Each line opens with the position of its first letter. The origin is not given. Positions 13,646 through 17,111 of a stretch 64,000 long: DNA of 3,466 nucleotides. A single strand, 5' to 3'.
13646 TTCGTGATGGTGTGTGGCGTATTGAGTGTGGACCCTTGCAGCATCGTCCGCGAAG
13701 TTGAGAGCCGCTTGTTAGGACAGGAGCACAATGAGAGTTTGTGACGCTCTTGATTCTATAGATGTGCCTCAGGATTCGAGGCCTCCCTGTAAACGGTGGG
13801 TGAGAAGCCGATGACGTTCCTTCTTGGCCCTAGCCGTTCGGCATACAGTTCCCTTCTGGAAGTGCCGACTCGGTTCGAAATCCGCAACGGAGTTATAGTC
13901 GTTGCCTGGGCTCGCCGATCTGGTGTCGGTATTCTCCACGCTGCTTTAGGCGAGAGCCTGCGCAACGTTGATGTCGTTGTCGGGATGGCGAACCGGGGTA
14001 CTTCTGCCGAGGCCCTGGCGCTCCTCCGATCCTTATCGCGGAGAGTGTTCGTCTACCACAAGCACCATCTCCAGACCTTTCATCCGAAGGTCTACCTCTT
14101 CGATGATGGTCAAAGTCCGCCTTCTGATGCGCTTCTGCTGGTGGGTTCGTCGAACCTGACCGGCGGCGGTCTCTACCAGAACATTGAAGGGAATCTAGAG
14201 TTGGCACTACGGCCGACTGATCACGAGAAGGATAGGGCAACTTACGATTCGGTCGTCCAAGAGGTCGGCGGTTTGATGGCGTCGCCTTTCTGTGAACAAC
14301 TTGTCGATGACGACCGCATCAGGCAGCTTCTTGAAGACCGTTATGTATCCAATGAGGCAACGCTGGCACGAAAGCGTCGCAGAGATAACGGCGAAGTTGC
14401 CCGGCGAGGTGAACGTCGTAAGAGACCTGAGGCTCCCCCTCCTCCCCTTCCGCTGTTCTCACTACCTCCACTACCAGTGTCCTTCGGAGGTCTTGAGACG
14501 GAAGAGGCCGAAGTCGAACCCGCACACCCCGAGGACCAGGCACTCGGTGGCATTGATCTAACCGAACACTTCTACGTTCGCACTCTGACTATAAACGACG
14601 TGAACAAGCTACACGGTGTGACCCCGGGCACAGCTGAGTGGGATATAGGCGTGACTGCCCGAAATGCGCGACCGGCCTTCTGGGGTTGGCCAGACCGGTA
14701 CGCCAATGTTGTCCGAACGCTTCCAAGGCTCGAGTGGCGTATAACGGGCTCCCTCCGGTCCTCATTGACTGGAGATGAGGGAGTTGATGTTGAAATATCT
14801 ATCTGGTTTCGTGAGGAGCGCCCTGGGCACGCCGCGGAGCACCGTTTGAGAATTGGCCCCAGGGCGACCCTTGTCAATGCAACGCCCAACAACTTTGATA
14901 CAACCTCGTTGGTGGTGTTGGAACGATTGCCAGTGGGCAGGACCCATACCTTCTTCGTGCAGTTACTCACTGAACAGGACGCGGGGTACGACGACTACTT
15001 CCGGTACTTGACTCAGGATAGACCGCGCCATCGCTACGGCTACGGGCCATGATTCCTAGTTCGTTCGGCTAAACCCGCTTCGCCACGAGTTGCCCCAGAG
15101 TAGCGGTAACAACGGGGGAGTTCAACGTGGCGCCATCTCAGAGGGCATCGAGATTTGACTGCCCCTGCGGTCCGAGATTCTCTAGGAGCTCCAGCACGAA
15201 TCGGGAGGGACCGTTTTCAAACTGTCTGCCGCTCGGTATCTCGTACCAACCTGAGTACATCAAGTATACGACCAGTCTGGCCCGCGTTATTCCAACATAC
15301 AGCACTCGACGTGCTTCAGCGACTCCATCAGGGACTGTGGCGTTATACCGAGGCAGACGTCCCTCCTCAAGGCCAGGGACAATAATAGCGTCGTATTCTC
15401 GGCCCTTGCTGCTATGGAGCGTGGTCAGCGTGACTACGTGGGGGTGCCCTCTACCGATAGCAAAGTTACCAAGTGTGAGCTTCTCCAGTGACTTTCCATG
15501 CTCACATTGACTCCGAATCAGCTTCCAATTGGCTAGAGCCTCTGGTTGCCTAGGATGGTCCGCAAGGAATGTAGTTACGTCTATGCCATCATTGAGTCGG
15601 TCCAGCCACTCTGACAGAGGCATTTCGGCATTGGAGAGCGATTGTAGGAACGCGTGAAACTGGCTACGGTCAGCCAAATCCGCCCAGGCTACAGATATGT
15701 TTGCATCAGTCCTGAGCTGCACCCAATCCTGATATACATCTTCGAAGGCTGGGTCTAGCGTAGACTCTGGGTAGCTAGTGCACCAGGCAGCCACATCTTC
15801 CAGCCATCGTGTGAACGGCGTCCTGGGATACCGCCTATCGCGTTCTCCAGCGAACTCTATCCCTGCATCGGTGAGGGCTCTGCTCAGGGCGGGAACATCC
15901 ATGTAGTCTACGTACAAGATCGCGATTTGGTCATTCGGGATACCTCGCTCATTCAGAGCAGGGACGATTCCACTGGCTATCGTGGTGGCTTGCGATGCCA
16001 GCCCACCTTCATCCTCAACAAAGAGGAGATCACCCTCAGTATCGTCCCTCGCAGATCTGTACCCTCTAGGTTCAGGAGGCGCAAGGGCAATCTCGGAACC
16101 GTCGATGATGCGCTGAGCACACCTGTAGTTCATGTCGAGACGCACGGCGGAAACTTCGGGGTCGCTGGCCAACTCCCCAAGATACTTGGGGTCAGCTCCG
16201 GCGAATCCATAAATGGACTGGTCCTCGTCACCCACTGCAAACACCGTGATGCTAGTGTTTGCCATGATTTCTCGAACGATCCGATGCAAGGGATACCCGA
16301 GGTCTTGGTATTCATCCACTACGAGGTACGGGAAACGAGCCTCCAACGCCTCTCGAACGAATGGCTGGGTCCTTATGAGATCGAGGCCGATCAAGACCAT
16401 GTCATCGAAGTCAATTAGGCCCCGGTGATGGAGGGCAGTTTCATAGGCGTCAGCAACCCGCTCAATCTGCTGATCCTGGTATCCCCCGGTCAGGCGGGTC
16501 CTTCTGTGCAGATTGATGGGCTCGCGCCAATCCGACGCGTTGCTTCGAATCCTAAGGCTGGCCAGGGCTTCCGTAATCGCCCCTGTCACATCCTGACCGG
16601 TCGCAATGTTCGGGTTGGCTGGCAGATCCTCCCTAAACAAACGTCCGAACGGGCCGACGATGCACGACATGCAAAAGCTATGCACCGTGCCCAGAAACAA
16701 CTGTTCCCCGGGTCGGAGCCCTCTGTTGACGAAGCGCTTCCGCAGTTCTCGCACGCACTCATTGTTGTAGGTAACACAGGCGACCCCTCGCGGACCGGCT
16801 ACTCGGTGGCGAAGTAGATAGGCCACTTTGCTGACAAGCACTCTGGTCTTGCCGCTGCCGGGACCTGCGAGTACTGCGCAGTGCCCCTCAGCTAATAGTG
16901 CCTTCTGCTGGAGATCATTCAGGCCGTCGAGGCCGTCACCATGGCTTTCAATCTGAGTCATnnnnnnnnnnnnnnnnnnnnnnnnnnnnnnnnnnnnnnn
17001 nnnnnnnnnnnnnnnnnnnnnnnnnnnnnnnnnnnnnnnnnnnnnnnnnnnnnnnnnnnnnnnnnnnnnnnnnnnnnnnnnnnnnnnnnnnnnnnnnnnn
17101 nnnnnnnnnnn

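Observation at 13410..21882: BfiI-like type IIS R-M system apparently split by a Gabija system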

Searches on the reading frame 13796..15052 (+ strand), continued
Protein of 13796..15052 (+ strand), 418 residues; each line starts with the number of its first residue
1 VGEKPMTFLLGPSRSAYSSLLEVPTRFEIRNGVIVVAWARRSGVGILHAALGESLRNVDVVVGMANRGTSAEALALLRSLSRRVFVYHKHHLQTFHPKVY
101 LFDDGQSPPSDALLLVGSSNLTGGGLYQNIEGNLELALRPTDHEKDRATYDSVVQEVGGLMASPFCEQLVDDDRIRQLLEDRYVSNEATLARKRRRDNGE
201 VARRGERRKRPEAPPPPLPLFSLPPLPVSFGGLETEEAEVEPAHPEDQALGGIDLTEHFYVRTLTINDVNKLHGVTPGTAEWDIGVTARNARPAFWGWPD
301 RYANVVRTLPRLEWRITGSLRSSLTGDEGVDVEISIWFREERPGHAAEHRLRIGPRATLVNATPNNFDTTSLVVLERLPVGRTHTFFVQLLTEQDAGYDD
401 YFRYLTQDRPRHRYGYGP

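Call 63: find_related_loci(query=A1, collection=viral_contigs, flank=8000)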
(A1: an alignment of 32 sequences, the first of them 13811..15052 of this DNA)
Query A1 (413 aa) in viral_contigs; peptide patterns used: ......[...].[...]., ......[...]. (x = any residue, [..] = any of these).
27 stretches matched a pattern; 2 encode a relative of the query (tblastn E <= 1e-3); 2 distinct loci.
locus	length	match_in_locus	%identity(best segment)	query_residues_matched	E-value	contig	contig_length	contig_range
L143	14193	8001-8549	34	29-214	6e-14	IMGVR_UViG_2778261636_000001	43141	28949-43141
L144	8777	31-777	29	53-297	4e-12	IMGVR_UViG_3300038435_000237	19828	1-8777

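Call 82: search_dna_similar(query=window:13811-15052:+, collection=plasmids, mode=protein, max_evalue=1e-10, max_rows=10)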
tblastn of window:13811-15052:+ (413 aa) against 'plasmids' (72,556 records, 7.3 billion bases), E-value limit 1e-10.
No match.

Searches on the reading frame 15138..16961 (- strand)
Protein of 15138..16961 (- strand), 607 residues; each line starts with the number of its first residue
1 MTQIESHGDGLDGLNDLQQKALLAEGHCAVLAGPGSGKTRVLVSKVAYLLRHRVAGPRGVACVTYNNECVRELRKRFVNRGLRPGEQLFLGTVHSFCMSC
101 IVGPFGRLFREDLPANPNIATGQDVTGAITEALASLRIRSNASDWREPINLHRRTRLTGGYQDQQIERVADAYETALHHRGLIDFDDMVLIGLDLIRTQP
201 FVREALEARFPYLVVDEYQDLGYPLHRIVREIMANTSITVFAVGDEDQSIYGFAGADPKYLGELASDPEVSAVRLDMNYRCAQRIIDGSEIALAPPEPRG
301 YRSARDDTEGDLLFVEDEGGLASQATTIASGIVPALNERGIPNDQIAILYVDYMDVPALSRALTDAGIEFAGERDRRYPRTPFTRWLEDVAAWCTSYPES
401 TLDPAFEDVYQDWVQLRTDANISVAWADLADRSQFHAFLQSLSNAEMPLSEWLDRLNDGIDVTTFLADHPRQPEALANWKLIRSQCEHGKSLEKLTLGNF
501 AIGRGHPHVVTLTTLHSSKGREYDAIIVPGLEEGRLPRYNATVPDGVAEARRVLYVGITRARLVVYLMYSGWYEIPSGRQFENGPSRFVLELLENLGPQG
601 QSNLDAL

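Call 3: search_protein_families(library=pfam, proteins=[window:15138-16961:-], max_evalue=0.01)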
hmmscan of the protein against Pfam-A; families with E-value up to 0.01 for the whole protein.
window:15138-16961:- (607 aa): 6 families
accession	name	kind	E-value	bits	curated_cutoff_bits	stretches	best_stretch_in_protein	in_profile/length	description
PF00580.27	UvrD-helicase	-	1.1e-44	153.6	23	1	14-267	1-269/271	UvrD/REP helicase N-terminal domain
PF13361.12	UvrD_C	-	5.4e-20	72.6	25.6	1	508-570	285-348/350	UvrD-like helicase C-terminal domain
PF13245.12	AAA_19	-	4e-17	63.1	25.1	1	22-253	8-133/134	AAA domain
PF13538.12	UvrD_C_2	-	9.7e-08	32.2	27.4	1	511-568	3-52/52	UvrD-like helicase C-terminal domain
PF01443.25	Viral_helicase1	-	0.0022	18.3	21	0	207-251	52-99/228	Viral superfamily 1 RNA helicase core domain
PF13604.12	AAA_30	-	0.0035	17.5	27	0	204-249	84-128/191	AAA domain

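Call 4: search_protein_families(library=padloc, proteins=[window:15138-16961:-], max_evalue=0.01)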
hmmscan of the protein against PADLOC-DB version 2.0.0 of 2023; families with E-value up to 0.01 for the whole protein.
window:15138-16961:- (607 aa): 54 families (the best 25 are shown)
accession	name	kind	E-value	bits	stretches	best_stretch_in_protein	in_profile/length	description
PDLC00117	GajB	-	4.2e-188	624.6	1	15-596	17-600/604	UrvD helicase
PDLC00108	GajB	-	1.8e-81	272.4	1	164-593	13-437/445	UrvD helicase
PDLC00130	GajB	-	1.3e-68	229.8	1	16-590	6-582/589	UrvD helicase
PDLC00127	GajB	-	7.7e-65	217.5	2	12-366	7-360/594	UrvD helicase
PDLC00132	GajB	-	6.2e-61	204.8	2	24-287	15-293/625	UrvD helicase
PDLC00114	GajB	-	3.7e-56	189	2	11-287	5-293/635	UrvD helicase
PDLC00123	GajB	-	1.5e-50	170.3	2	17-291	8-257/540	UrvD helicase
PDLC03802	RTasHel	-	3.9e-47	159.5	2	18-350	10-321/675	DRT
PDLC00119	GajB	-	1.6e-44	150.8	3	171-287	180-294/565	UrvD helicase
PDLC00103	GajB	-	1.2e-42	144.6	1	16-573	19-580/612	UrvD helicase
PDLC00112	GajB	-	4.7e-37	125.8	2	16-286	9-288/581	UrvD helicase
PDLC00129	GajB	-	7.3e-37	125.2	3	174-290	189-306/594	UrvD helicase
PDLC00122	GajB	-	6.1e-35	119.1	2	193-295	146-249/502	UrvD helicase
PDLC00121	GajB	-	2.3e-33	113.6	2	29-287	22-277/565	UrvD helicase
PDLC00138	GajB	-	1.3e-32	111.2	3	157-287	169-298/581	UrvD helicase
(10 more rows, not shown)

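Call 5: search_protein_families(library=ncbifam, proteins=[window:15138-16961:-], max_evalue=0.01)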
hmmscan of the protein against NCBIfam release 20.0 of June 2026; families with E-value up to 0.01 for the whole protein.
window:15138-16961:- (607 aa): 15 families
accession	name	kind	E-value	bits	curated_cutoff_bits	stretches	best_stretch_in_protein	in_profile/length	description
TIGR01074.1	rep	equivalog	1e-57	195.9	951.45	2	14-294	2-291/668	DNA helicase Rep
TIGR01073.1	pcrA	equivalog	7.1e-56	189.9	911.2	3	156-350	156-351/725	DNA helicase PcrA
NF008743.0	PRK11773.1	equivalog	7.7e-56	189.8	965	2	11-369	7-373/720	DNA helicase II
TIGR01075.1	uvrD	equivalog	1.4e-54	185.6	1144.45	2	11-369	2-368/715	DNA helicase II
NF008172.0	PRK10919.1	equivalog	1.6e-48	165.4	1168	2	14-294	3-292/673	DNA helicase Rep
NF008276.0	PRK11054.1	equivalog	1.9e-32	112.6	543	3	170-286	396-509/684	DNA helicase IV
TIGR02785.1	addA_Gpos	equivalog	1.2e-18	66.5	707.65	1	166-285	341-472/1234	helicase-exonuclease AddAB subunit AddA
TIGR02784.1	addA_alphas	equivalog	1.3e-17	63.5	860.75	2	166-263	344-454/1138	double-strand break repair helicase AddA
TIGR00609.1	recB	equivalog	1.6e-17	62.9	696.05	1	167-287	327-449/1175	exodeoxyribonuclease V subunit beta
NF010485.0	PRK13909.1-2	equivalog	8.1e-16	57.4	650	1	171-366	290-494/909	RecB-like helicase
NF008128.0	PRK10876.1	equivalog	5.4e-11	40.9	1697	1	168-287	334-455/1181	exodeoxyribonuclease V subunit beta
NF010487.0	PRK13909.1-4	equivalog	1.2e-08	33.7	759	1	206-394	324-526/924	RecB-like helicase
NF041254.1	motor_HelR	exception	3.4e-06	25.6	750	1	199-290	508-596/706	RNA polymerase recycling motor ATPase HelR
NF041464.1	HelD_BACSU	equivalog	0.00037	18.5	419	1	210-287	547-624/779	RNA polymerase recycling motor HelD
TIGR01448.2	helicase_RecD2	equivalog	0.0024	16.1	500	0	513-568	643-687/713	SF1B family DNA helicase RecD2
